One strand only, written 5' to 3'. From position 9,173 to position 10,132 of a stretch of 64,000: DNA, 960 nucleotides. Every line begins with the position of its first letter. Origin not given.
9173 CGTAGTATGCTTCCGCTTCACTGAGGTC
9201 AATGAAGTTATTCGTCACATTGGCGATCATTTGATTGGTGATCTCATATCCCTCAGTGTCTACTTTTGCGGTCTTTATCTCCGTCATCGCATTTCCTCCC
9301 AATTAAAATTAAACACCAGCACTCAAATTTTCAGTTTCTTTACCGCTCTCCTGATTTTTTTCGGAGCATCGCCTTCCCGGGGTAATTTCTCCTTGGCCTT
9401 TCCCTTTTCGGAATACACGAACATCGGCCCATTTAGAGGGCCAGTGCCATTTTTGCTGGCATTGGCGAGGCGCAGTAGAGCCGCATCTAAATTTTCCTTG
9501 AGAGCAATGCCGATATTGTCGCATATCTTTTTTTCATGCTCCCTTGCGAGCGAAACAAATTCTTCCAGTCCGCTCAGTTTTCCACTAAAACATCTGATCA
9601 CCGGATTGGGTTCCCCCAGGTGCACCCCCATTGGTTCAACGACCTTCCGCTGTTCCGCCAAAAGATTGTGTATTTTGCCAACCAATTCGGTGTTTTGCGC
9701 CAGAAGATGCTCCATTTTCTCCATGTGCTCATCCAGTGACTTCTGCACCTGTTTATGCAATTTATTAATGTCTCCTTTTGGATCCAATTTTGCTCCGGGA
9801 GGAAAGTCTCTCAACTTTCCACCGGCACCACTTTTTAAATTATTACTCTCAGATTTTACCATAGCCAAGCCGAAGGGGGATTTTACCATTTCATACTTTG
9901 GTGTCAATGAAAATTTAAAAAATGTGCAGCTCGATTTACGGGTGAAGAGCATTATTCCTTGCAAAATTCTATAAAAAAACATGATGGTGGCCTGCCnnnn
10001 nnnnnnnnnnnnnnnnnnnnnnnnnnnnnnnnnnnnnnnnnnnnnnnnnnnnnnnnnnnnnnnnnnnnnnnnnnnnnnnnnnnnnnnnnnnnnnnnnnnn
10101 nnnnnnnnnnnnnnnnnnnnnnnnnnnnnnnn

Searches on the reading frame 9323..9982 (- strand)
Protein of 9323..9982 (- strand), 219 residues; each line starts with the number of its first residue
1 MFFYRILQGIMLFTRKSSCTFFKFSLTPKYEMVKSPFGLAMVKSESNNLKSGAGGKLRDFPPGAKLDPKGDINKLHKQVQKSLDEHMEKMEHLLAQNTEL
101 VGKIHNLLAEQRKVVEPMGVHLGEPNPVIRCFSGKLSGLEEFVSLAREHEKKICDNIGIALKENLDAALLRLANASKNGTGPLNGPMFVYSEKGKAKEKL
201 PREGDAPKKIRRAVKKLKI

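Call 3: search_protein_families(library=pfam, proteins=[window:9323-9982:-], max_evalue=1)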
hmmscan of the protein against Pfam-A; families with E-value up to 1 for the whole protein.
window:9323-9982:- (219 aa): 3 families
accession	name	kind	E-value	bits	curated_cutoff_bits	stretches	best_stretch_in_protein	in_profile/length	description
PF16740.10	SKA2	-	0.031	14.5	30.1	1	77-119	48-90/110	Spindle and kinetochore-associated protein 2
PF01170.24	UPF0020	-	0.068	13.3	22.3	0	59-108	128-179/197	RMKL-like, methyltransferase domain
PF20529.3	DUF6744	-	0.084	12.2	27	1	74-116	236-278/314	Family of unknown function (DUF6744)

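Call 4: search_protein_families(library=ncbifam, proteins=[window:9323-9982:-], max_evalue=1)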
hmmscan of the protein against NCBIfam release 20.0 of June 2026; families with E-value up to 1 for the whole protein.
window:9323-9982:- (219 aa): 1 family
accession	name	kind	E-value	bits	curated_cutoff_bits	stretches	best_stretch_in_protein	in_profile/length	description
NF001962.0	PRK00736.1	equivalog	0.031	14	72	1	84-122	5-43/69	hypothetical protein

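Call 97: search_solved_structures(query=A15, max_evalue=10)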
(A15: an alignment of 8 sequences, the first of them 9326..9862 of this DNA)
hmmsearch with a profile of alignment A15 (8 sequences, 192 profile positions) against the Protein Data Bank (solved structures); distinct sequences matched with E-value up to 10: 24.
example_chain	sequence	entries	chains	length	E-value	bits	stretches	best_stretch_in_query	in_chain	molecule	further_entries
7rdr_A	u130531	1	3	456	0.001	22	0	37-89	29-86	Circular tendon repeat protein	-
7kki_A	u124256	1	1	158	0.0062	19.4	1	92-133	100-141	Transcriptional regulator, MarR family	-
7krh_A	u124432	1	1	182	0.008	19.1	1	91-134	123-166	Transcriptional regulator, MarR family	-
7kfo_A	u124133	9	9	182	0.0081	19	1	91-134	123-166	Transcriptional regulator, MarR family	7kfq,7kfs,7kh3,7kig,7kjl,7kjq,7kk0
5cmz_B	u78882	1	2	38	0.028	17.3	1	50-79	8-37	Artificial HIV entry inhibitor AP3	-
6egc_A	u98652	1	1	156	0.049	16.5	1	51-109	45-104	SC_2L4HC2_23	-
6dm9_A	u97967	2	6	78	0.066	16.1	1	34-79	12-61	DHD15_extended_A | DHD15_closed_A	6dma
8dk2_C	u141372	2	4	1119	0.094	15.6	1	28-85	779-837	JetC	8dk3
1uz3_A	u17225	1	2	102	0.12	15.2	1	105-166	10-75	EMSY PROTEIN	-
8xo4_B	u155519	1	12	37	0.12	15.2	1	43-73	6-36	Measles virus fusion inhibitor M1EK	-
1utu_A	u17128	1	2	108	0.13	15.1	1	105-167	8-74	EMSY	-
7x5d_A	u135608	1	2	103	0.4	13.5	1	31-112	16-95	Lamin-A/C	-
2fmm_E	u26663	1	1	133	0.43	13.4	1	107-166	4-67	Protein EMSY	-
5b83_B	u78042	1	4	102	0.46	13.3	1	34-83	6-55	Optineurin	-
4wba_A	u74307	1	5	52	0.56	13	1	89-129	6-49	Non-structural glycoprotein NSP4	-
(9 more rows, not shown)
